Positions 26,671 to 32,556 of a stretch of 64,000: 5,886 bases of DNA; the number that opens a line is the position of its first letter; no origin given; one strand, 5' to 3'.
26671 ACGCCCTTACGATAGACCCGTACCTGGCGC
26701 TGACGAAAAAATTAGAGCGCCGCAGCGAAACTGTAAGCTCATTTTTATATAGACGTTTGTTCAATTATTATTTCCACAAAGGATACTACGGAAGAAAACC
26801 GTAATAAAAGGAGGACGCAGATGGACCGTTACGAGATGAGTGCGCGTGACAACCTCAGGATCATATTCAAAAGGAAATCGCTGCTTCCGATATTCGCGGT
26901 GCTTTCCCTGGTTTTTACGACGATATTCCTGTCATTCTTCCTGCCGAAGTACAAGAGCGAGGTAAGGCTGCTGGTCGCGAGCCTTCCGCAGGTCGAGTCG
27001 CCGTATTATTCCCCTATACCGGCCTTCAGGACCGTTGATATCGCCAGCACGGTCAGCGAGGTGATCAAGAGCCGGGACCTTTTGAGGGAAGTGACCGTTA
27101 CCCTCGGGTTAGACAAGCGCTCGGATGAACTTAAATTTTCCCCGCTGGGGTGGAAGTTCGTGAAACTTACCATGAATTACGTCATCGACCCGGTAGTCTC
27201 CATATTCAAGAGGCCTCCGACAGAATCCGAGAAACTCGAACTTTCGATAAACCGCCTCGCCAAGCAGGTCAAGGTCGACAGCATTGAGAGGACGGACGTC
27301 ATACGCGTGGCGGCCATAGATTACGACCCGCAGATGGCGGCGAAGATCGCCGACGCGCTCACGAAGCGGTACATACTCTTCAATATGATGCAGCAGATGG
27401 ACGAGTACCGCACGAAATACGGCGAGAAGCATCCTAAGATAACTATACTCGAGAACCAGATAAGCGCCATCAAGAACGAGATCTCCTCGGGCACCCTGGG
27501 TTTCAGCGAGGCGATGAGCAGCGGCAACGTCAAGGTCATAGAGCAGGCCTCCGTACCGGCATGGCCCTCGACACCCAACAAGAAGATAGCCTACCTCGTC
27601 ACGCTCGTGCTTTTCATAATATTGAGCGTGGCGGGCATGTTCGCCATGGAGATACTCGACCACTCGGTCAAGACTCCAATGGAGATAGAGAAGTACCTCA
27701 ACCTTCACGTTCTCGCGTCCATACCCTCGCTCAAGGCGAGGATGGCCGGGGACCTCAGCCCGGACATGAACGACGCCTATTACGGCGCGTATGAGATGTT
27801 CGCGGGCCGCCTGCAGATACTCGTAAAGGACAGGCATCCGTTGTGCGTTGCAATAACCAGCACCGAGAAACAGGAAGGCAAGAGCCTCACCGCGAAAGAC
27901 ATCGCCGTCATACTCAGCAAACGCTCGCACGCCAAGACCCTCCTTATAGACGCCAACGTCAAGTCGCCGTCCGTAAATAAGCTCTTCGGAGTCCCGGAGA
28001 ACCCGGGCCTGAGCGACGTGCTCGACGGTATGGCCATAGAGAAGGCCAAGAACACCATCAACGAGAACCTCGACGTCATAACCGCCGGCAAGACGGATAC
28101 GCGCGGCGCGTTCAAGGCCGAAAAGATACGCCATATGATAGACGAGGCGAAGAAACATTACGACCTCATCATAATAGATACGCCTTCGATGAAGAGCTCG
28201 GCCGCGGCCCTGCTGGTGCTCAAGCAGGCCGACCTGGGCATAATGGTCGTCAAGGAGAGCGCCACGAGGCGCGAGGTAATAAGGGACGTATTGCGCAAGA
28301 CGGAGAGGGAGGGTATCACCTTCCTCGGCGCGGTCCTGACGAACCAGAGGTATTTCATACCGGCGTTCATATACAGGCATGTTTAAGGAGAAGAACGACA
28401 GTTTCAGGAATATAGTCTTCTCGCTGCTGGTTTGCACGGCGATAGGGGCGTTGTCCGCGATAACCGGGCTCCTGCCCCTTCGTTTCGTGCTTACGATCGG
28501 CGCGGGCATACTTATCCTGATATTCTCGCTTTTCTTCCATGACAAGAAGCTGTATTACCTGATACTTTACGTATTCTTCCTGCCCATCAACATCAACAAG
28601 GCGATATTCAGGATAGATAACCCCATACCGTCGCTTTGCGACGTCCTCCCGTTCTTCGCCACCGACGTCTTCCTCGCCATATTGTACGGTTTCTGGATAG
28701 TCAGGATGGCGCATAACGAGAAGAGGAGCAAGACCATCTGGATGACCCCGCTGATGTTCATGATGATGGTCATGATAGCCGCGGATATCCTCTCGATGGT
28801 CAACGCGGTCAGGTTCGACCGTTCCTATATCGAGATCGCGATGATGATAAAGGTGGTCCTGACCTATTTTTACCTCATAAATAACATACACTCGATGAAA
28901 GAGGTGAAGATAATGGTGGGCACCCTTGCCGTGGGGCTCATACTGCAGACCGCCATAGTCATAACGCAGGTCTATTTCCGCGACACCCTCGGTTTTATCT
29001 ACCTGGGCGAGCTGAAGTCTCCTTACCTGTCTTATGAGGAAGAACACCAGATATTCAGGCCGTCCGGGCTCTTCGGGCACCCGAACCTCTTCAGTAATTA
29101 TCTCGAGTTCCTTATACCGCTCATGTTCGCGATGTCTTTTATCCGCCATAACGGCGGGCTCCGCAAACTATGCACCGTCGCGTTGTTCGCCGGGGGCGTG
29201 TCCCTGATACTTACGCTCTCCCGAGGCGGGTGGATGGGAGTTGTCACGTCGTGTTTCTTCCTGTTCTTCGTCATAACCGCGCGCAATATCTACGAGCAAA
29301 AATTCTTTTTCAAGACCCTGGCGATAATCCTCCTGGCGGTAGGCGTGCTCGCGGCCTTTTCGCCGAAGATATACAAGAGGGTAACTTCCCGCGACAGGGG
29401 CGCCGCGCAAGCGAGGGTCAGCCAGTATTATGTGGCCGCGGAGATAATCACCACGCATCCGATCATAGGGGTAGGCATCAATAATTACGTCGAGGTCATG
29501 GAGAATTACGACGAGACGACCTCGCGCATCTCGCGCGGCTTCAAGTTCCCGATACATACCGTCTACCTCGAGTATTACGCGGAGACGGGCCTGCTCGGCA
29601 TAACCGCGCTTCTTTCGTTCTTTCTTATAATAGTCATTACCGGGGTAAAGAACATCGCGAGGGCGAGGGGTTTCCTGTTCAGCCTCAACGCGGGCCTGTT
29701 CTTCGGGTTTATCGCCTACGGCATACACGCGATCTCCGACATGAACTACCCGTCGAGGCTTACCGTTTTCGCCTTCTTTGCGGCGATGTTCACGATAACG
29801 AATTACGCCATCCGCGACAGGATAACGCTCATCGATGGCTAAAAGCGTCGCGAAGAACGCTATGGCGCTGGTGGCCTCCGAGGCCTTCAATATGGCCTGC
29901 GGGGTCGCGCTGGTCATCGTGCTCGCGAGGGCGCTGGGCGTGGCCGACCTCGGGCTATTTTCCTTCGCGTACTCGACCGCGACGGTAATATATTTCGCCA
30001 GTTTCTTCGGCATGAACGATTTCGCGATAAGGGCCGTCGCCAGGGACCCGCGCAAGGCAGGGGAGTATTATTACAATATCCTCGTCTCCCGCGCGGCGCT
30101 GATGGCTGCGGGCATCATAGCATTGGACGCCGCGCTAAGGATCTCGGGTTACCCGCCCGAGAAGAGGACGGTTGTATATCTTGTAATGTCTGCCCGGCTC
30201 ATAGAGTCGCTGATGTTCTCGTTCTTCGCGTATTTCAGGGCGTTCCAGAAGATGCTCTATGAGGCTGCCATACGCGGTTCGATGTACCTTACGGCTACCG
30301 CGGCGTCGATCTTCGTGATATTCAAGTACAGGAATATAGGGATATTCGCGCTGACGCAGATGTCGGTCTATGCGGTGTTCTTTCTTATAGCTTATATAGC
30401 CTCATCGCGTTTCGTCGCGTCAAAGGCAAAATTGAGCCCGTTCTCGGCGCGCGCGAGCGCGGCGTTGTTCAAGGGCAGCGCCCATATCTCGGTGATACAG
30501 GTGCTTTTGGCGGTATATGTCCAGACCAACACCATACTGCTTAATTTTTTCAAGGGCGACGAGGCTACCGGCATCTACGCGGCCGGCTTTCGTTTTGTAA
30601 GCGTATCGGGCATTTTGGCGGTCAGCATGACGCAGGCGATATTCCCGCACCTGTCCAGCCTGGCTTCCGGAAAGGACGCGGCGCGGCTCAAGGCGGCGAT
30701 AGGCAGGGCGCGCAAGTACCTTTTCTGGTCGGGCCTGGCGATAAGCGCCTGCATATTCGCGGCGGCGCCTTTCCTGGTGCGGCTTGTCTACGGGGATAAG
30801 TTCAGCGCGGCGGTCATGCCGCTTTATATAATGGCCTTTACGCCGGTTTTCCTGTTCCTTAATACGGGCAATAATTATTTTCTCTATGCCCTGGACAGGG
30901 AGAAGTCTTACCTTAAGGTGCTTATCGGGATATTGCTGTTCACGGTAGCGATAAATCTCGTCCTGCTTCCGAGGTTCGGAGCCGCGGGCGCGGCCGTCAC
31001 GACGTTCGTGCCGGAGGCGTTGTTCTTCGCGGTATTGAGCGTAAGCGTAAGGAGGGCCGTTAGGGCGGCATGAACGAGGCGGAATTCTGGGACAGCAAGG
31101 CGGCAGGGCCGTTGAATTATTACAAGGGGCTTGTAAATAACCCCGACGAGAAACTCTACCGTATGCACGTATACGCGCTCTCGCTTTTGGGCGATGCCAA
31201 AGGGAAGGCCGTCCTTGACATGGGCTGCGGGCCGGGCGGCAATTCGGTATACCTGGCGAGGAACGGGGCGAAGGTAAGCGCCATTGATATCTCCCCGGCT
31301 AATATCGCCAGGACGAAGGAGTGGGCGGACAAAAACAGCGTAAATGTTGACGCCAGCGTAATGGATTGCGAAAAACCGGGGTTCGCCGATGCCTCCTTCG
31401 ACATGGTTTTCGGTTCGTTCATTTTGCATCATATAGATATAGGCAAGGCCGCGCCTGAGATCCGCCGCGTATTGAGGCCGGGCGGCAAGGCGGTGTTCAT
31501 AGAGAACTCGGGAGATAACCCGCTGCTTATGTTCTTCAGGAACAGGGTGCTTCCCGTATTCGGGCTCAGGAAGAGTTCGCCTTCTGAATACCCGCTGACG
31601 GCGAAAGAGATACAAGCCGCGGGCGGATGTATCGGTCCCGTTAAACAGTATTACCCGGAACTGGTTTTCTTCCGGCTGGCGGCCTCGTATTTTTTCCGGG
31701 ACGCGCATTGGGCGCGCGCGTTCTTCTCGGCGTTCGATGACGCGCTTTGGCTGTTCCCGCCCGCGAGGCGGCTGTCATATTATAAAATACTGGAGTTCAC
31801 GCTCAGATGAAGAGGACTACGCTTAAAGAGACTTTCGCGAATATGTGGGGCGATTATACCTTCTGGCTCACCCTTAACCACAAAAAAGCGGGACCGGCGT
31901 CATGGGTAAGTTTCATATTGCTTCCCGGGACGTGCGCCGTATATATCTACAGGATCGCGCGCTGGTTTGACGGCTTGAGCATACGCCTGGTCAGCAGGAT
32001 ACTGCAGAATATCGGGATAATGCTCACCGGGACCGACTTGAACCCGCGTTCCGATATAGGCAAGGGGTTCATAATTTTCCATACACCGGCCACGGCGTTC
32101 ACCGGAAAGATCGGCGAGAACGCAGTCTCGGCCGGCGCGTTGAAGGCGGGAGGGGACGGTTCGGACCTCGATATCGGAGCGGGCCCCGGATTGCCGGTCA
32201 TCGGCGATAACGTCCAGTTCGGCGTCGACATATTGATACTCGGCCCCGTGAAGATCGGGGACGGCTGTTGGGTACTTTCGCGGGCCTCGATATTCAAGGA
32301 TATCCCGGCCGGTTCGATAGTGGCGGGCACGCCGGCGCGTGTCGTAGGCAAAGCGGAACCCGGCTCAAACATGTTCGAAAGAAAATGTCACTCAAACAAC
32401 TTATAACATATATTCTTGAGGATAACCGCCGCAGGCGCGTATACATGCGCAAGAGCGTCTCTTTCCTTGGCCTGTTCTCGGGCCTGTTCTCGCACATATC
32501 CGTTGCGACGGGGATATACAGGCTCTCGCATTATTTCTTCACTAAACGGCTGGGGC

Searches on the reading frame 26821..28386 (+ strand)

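Call 26: search_protein_families(library=pfam, proteins=[window:26821-28386:+])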
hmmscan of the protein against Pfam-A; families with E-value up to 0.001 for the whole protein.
window:26821-28386:+ (521 aa): 5 families
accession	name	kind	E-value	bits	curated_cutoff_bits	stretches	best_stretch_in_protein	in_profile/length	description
PF02706.20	Wzz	-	3.6e-07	30.9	25.5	1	12-92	9-88/91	Chain length determinant protein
PF10609.15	ParA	-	1.2e-05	25.3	27.1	1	344-475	7-140/246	NUBPL iron-transfer P-loop NTPase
PF13614.12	AAA_31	-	4.9e-05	23.8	27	0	353-480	14-150/177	AAA domain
PF01656.29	CbiA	-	0.00013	22.4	25.4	0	343-505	1-109/125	CobQ/CobB/MinD/ParA nucleotide binding domain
PF13807.11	GNVR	-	0.00014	22.2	27.7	1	229-275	33-79/82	G-rich domain on putative tyrosine kinase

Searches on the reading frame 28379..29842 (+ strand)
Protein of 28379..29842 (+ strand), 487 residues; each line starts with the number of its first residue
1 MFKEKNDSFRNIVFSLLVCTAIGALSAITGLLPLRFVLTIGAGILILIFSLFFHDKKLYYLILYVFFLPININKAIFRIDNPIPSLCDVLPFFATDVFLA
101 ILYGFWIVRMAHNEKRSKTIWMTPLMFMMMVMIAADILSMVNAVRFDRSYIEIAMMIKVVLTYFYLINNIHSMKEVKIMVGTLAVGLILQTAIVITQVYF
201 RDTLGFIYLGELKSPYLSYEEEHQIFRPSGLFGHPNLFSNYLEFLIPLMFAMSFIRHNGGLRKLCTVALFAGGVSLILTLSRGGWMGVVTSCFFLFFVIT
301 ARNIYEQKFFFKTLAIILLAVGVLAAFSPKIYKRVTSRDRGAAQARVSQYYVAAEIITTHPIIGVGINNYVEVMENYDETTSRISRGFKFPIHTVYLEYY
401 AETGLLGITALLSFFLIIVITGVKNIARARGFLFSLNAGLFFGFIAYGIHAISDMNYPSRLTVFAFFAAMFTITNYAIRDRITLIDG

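Call 26: search_protein_families(library=pfam, proteins=[window:28379-29842:+])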
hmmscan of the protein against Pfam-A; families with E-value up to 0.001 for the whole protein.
window:28379-29842:+ (487 aa): 1 family
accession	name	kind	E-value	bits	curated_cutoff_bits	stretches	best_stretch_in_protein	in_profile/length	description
PF04932.20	Wzy_C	-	5.8e-19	68.8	31.7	1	268-411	2-148/149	O-Antigen ligase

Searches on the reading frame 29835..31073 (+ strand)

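Call 26: search_protein_families(library=pfam, proteins=[window:29835-31073:+])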
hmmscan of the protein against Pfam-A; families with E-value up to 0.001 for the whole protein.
window:29835-31073:+ (412 aa): 1 family
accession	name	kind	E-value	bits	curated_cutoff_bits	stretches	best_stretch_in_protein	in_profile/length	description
PF01943.22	Polysacc_synt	-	1.8e-16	60.8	28.2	1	5-276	1-273/274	Polysaccharide biosynthesis protein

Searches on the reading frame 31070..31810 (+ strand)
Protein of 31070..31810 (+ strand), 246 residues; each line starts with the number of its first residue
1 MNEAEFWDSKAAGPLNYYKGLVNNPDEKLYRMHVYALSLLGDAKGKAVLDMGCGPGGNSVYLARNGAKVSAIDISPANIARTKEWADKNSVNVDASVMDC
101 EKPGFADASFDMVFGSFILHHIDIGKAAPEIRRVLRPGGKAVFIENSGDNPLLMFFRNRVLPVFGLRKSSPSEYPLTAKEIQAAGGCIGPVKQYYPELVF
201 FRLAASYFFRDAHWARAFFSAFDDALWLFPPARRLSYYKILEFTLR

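Call 26: search_protein_families(library=pfam, proteins=[window:31070-31810:+])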
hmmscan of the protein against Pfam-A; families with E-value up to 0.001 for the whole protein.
window:31070-31810:+ (246 aa): 13 families
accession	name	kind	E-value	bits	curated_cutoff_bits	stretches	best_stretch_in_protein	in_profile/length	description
PF08241.18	Methyltransf_11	-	6.6e-23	81.6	21.2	1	49-143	1-95/95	Methyltransferase domain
PF13649.12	Methyltransf_25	-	3.1e-22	79.5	27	1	48-139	1-97/97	Methyltransferase domain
PF08242.18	Methyltransf_12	-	1.8e-14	54.7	30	1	49-140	1-97/98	Methyltransferase domain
PF13847.12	Methyltransf_31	-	6.1e-14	52.4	27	1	44-145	3-111/145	Methyltransferase domain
PF13489.12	Methyltransf_23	-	6.6e-12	45.9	27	1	42-145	20-118/164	Methyltransferase domain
PF01209.24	Ubie_methyltran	-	1.5e-10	41.2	20.1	1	37-150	40-158/233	ubiE/COQ5 methyltransferase family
PF03848.20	TehB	-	4.3e-09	36.5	20.4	1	45-124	31-110/193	Tellurite resistance protein TehB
PF06325.19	PrmA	-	3.9e-07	30.3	22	1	43-142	160-257/296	Ribosomal protein L11 methyltransferase (PrmA)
PF09445.16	Methyltransf_15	-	7.8e-06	26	22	1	46-100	2-56/165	RNA cap guanine-N2 methyltransferase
PF01728.25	FtsJ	-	3.1e-05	24.4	24.1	1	42-90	20-69/181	FtsJ-like methyltransferase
PF05175.20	MTS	-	5.4e-05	23.3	23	1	39-113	26-102/170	Methyltransferase small domain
PF02353.26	CMAS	-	0.00012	22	27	1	38-121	56-139/273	Mycolic acid cyclopropane synthetase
PF03141.22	Methyltransf_29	-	0.00021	20.4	23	1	42-143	115-217/506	Putative S-adenosyl-L-methionine-dependent methyltransferase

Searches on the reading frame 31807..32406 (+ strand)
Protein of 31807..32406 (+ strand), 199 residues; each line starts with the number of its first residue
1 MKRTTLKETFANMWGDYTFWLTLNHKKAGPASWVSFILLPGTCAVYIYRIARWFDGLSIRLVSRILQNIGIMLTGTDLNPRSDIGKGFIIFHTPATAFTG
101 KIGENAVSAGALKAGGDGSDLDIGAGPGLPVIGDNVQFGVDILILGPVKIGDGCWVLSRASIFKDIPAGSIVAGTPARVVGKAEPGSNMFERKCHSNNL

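Call 26: search_protein_families(library=pfam, proteins=[window:31807-32406:+])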
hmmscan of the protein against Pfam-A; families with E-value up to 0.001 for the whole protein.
window:31807-32406:+ (199 aa): 1 family
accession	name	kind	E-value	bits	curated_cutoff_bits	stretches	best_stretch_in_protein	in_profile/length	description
PF00132.30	Hexapep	-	0.00017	21.5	27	1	130-154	2-26/36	Bacterial transferase hexapeptide (six repeats)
